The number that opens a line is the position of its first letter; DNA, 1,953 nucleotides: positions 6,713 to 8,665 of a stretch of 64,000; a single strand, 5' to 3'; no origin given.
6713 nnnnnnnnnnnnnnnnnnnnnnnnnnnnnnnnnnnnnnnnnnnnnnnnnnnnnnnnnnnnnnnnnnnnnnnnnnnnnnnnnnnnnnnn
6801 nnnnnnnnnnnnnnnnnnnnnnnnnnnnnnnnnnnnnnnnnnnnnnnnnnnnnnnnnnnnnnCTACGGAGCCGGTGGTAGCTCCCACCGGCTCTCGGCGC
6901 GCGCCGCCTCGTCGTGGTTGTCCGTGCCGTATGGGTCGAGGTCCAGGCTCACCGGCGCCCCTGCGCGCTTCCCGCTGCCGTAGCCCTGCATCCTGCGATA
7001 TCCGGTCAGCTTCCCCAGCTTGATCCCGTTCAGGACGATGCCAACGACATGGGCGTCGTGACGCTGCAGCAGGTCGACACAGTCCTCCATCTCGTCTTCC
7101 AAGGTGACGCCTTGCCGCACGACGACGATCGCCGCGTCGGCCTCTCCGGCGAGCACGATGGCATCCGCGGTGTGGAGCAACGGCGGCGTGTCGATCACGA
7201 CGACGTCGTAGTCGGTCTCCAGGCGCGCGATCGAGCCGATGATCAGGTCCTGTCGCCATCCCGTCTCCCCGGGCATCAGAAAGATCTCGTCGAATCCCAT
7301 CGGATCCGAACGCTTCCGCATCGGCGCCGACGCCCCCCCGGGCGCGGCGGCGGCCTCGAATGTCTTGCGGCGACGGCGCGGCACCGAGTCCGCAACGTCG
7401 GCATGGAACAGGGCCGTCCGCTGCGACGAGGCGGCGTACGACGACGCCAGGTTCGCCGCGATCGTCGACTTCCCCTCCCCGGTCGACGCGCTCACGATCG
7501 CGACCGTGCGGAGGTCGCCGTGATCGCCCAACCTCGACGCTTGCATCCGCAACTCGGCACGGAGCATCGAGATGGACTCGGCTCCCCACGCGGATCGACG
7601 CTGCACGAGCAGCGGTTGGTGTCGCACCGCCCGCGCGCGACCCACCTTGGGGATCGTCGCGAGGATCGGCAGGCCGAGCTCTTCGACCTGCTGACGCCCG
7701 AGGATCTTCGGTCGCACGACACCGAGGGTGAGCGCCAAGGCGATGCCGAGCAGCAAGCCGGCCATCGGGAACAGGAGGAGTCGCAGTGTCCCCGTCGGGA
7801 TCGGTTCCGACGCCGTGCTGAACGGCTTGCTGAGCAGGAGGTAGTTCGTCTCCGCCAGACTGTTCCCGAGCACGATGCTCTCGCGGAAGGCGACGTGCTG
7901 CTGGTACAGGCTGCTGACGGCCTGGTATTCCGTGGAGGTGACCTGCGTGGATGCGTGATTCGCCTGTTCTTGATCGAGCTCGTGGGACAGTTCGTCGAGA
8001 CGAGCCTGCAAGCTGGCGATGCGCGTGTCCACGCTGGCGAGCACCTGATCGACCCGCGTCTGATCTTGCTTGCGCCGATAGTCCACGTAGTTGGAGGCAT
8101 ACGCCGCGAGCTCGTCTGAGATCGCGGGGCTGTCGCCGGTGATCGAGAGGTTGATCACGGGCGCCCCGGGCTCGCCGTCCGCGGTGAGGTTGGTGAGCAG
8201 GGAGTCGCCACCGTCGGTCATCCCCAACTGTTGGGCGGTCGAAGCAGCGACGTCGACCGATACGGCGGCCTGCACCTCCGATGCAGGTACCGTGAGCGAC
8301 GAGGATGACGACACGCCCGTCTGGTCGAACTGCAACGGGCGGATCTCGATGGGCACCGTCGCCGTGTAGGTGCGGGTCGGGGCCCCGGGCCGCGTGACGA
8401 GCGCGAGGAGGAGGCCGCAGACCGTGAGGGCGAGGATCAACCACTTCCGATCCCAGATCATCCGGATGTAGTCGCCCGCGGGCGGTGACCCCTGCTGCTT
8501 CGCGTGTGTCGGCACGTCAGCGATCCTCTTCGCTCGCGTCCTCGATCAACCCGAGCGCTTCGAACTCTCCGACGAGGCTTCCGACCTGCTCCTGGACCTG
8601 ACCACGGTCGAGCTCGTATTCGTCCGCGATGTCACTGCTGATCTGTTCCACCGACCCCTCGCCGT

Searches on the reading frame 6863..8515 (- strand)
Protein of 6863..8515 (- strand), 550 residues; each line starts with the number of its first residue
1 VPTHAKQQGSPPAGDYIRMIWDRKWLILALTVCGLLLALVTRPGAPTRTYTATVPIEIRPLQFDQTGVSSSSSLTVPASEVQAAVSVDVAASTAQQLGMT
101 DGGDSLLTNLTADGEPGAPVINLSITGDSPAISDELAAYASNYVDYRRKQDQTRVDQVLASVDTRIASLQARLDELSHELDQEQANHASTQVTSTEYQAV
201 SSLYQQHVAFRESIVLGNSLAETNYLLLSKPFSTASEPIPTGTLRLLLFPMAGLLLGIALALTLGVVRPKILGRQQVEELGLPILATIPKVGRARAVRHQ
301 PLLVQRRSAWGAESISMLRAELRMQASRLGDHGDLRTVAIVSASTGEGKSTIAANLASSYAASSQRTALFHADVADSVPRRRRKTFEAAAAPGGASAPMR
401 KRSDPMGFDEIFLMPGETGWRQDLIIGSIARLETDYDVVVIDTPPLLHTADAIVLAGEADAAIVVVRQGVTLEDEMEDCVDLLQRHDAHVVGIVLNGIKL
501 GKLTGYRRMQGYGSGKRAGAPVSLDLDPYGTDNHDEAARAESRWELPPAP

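Call 7: search_protein_families(library=ncbifam, proteins=[window:6863-8515:-], max_evalue=0.1)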
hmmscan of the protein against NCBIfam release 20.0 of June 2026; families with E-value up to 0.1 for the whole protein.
window:6863-8515:- (550 aa): 23 families
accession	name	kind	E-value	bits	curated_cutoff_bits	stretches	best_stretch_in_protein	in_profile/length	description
TIGR01007.1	eps_fam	subfamily_domain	1.4e-18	67.2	108.05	2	430-502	122-194/204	polysaccharide biosynthesis tyrosine autokinase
TIGR03029.1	EpsG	equivalog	3.6e-17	62.4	313.8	2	431-496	208-273/274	chain length determinant protein tyrosine kinase EpsG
NF007350.0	PRK09841.1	equivalog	8e-15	54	1248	2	433-506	638-711/726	tyrosine-protein kinase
TIGR03018.1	pepcterm_TyrKin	hypoth_equivalog_domain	2e-14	53.4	230.65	2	438-496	151-207/207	XrtA-associated tyrosine autokinase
TIGR03007.1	pepcterm_ChnLen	equivalog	2e-13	49.4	278.85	1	150-297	317-469/498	XrtA system polysaccharide chain length determinant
NF008568.0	PRK11519.1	equivalog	1.6e-12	46.5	1068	1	430-507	630-706/720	tyrosine-protein kinase Wzc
NF041546.1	ParA_partition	equivalog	2.9e-10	40.1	180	2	427-487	68-127/203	ParA family partition ATPase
TIGR01005.1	eps_transp_fam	subfamily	1.3e-09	36.9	411.7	2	429-512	649-732/754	exopolysaccharide transport protein family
TIGR01969.1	minD_arch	subfamily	1.8e-06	27.3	201.75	2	336-375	1-40/251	cell division ATPase MinD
NF041136.1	MrpORP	equivalog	1.6e-05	24.4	450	1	337-496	7-176/365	iron-sulfur cluster carrier protein MrpORP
TIGR01968.1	minD_bact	equivalog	2.1e-05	24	212.9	1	337-374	3-40/261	septum site-determining protein MinD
TIGR03371.1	cellulose_yhjQ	equivalog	3.3e-05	23.5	157.85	1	336-372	2-38/246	cellulose biosynthesis protein BcsQ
NF008669.0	PRK11670.1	equivalog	0.0016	17.4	348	1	329-496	101-277/369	iron-sulfur cluster carrier protein ApbC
TIGR03453.1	partition_RepA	equivalog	0.0018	17.2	348.45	1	428-449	227-248/387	plasmid partitioning protein RepA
TIGR03815.1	CpaE_hom_Actino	equivalog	0.004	16.3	154.45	1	333-373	109-149/340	septum site-determining protein Ssd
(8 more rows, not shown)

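Call 8: search_protein_families(library=pfam, proteins=[window:6863-8515:-], max_evalue=0.1)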
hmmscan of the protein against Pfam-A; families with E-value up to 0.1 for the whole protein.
window:6863-8515:- (550 aa): 11 families
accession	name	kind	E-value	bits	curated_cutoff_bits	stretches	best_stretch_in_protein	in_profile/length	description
PF10609.15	ParA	-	2.2e-07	31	27.1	1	337-496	5-173/246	NUBPL iron-transfer P-loop NTPase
PF13614.12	AAA_31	-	2.2e-06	28.2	27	1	425-467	107-148/177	AAA domain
PF01656.29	CbiA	-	2.4e-06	28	25.4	1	338-433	1-54/125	CobQ/CobB/MinD/ParA nucleotide binding domain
PF02706.20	Wzz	-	0.00017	22.3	25.5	1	16-69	8-60/91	Chain length determinant protein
PF25199.1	nSTAND_NTPase5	-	0.013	15.8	34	1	331-375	36-80/145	Novel STAND NTPase 5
PF13481.12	AAA_25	-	0.013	15.6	27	1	316-389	13-98/195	AAA domain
PF05549.16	Allexi_40kDa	-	0.028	14.4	26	1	134-199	95-160/271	Allexivirus 40kDa protein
PF24883.2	NPHP3_N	-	0.038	14.6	24.8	0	338-377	24-63/164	Nephrocystin 3, N-terminal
PF02374.21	ArsA_ATPase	-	0.06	13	24.3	0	433-450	122-139/305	Anion-transporting ATPase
PF09140.17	MipZ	-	0.063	13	20.7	0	344-463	9-126/262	ATPase MipZ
PF20720.3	nSTAND3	-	0.079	13.1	27.2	0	337-364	18-45/155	Novel STAND NTPase 3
